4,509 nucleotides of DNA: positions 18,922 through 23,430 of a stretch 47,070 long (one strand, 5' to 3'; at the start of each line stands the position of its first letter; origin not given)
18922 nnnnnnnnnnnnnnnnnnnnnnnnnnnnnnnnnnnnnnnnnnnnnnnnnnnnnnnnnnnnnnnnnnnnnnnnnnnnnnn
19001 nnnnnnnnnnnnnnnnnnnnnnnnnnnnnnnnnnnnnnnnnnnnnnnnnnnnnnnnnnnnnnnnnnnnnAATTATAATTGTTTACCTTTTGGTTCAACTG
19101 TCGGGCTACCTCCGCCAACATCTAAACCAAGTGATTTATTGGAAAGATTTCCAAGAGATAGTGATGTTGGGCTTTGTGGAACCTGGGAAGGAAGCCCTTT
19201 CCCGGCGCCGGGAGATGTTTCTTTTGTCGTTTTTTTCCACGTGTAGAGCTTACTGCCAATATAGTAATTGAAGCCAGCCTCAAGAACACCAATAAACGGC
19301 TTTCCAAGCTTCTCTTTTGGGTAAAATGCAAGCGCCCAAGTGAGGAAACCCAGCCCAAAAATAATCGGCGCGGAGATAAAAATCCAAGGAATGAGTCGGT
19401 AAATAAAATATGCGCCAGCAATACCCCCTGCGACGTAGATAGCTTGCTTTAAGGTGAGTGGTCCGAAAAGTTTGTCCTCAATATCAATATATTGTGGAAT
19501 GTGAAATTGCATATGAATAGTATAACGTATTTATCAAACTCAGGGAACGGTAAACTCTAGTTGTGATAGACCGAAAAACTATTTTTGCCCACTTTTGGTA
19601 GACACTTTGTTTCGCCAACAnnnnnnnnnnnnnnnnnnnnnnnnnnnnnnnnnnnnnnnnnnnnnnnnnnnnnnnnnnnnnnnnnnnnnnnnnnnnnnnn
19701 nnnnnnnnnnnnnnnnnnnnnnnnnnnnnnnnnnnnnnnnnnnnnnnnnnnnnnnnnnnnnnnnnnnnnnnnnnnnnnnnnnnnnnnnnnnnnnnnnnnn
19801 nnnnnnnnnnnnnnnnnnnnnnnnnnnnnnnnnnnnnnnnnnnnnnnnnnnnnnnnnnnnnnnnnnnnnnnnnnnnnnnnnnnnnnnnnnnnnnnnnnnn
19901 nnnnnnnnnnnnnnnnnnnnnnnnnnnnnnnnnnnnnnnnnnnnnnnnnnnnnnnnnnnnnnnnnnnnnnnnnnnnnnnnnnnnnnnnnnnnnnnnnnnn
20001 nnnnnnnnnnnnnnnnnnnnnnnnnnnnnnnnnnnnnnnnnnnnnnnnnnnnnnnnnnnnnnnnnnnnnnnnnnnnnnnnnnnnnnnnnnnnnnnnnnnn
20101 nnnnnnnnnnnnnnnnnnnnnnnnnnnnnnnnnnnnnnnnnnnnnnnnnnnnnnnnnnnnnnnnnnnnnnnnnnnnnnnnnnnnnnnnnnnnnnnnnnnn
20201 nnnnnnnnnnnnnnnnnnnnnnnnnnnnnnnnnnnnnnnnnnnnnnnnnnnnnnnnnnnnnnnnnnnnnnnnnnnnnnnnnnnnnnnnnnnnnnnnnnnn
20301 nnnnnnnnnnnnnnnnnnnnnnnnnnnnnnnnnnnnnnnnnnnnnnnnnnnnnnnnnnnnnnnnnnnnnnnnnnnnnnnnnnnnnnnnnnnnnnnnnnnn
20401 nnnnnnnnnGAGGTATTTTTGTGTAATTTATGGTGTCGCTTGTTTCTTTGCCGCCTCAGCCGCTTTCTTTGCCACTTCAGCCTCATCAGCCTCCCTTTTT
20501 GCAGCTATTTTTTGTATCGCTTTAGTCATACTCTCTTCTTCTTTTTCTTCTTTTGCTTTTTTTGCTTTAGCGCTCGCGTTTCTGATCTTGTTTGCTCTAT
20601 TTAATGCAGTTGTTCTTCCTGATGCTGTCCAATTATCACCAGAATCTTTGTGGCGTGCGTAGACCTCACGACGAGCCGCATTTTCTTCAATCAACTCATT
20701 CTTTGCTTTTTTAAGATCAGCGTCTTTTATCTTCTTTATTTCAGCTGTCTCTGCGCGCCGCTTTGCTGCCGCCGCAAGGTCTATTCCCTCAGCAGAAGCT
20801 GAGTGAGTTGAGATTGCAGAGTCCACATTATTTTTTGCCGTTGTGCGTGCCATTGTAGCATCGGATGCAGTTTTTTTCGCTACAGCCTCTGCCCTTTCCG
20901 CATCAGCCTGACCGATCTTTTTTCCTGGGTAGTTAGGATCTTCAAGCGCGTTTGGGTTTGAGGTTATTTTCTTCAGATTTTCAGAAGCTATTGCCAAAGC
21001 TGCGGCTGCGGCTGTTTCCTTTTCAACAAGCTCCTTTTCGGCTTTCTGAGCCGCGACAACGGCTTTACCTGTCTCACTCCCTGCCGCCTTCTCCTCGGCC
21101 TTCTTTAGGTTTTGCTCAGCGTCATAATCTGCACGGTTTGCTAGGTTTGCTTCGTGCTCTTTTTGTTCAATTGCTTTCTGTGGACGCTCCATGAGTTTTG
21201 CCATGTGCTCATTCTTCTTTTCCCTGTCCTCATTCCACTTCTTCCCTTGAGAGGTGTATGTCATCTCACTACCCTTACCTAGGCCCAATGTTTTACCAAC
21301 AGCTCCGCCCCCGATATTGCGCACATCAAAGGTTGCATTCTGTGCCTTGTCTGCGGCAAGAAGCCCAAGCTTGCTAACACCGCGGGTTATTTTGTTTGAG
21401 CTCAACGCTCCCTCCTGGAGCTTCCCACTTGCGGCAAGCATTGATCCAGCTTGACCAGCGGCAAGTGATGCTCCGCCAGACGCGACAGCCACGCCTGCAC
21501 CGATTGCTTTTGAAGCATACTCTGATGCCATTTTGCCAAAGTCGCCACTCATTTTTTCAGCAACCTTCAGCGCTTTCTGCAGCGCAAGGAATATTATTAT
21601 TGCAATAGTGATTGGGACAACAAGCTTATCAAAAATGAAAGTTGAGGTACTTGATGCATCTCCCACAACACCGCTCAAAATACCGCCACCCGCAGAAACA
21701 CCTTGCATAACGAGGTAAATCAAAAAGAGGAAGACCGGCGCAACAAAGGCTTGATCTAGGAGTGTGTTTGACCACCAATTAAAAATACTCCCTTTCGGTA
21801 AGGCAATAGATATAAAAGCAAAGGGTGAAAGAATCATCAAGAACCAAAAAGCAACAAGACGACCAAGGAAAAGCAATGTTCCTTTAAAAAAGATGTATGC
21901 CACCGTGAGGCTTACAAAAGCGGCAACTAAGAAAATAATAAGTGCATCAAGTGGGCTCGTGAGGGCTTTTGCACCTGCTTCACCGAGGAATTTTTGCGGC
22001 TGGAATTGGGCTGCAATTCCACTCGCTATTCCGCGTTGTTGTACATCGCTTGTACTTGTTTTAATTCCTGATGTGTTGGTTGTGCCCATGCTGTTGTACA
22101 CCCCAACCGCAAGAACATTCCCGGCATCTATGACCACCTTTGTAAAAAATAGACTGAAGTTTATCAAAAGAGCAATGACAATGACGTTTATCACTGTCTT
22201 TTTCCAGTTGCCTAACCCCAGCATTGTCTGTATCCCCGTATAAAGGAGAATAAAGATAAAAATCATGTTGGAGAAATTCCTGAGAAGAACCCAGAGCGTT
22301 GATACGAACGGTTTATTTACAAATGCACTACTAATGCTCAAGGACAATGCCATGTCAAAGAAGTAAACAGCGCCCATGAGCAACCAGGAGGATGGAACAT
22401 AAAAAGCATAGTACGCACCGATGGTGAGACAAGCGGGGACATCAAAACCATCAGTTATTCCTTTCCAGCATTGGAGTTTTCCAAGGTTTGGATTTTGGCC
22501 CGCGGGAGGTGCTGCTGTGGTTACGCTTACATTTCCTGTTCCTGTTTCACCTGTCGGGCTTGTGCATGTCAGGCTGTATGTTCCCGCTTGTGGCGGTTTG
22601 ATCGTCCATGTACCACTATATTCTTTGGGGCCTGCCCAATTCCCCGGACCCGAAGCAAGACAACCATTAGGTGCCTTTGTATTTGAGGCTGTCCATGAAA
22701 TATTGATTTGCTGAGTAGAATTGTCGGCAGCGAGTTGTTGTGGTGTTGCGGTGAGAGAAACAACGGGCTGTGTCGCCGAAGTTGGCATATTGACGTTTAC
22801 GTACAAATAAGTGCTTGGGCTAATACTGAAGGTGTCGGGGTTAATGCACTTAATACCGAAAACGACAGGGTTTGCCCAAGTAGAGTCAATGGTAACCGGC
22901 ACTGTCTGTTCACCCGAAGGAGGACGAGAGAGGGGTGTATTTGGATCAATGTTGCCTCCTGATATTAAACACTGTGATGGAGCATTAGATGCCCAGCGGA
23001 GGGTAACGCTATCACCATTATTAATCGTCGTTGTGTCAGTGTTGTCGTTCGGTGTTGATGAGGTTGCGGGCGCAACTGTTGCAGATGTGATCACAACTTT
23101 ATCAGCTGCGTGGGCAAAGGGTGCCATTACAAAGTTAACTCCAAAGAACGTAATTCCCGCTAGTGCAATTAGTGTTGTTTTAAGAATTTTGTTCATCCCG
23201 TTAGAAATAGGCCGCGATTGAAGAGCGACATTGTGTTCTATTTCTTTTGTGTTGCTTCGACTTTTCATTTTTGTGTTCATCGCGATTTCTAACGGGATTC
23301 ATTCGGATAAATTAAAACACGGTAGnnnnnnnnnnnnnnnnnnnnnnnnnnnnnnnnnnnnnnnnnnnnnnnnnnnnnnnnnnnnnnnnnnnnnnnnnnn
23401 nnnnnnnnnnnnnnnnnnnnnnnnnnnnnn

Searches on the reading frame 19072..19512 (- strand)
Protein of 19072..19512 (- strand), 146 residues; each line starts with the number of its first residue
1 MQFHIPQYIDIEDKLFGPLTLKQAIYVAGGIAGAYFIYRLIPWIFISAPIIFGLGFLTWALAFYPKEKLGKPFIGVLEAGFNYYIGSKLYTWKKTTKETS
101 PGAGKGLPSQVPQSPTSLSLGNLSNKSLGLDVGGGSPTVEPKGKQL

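Call 12: search_protein_families(library=pfam, proteins=[window:19072-19512:-], max_evalue=0.01)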
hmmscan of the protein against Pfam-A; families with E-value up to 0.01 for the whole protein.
window:19072-19512:- (146 aa): 1 family
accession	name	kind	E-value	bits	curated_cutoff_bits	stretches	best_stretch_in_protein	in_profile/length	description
PF12666.12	PrgI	-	7.6e-07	30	27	1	5-79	2-73/91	PrgI family protein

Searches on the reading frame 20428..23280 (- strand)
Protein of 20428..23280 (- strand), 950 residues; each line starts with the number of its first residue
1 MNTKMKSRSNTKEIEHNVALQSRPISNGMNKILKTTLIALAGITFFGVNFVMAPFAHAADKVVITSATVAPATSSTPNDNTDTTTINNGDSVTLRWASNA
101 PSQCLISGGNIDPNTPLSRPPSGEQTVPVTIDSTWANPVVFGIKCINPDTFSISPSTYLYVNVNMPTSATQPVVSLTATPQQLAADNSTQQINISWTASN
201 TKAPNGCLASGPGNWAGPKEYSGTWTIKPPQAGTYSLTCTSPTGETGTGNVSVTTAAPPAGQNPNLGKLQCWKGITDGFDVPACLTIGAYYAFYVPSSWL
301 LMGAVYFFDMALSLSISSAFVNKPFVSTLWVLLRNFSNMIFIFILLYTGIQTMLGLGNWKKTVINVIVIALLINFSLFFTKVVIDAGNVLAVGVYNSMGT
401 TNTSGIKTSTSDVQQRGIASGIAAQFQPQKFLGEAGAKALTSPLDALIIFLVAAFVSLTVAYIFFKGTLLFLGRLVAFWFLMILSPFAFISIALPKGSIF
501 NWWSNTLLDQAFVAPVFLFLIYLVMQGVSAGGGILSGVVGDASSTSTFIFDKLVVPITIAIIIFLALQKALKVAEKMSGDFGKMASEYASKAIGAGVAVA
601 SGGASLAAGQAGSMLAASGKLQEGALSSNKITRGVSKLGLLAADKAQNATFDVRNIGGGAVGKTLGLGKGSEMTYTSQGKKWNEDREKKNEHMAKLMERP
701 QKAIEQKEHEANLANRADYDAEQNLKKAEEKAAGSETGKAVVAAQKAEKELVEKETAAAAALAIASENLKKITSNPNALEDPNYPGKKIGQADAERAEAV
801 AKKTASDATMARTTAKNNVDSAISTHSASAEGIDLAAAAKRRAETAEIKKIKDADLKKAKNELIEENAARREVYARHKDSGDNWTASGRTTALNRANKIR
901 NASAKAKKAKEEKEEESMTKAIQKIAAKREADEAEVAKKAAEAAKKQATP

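Call 12: search_protein_families(library=pfam, proteins=[window:20428-23280:-], max_evalue=0.01)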
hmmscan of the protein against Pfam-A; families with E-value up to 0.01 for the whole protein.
window:20428-23280:- (950 aa): 0 families
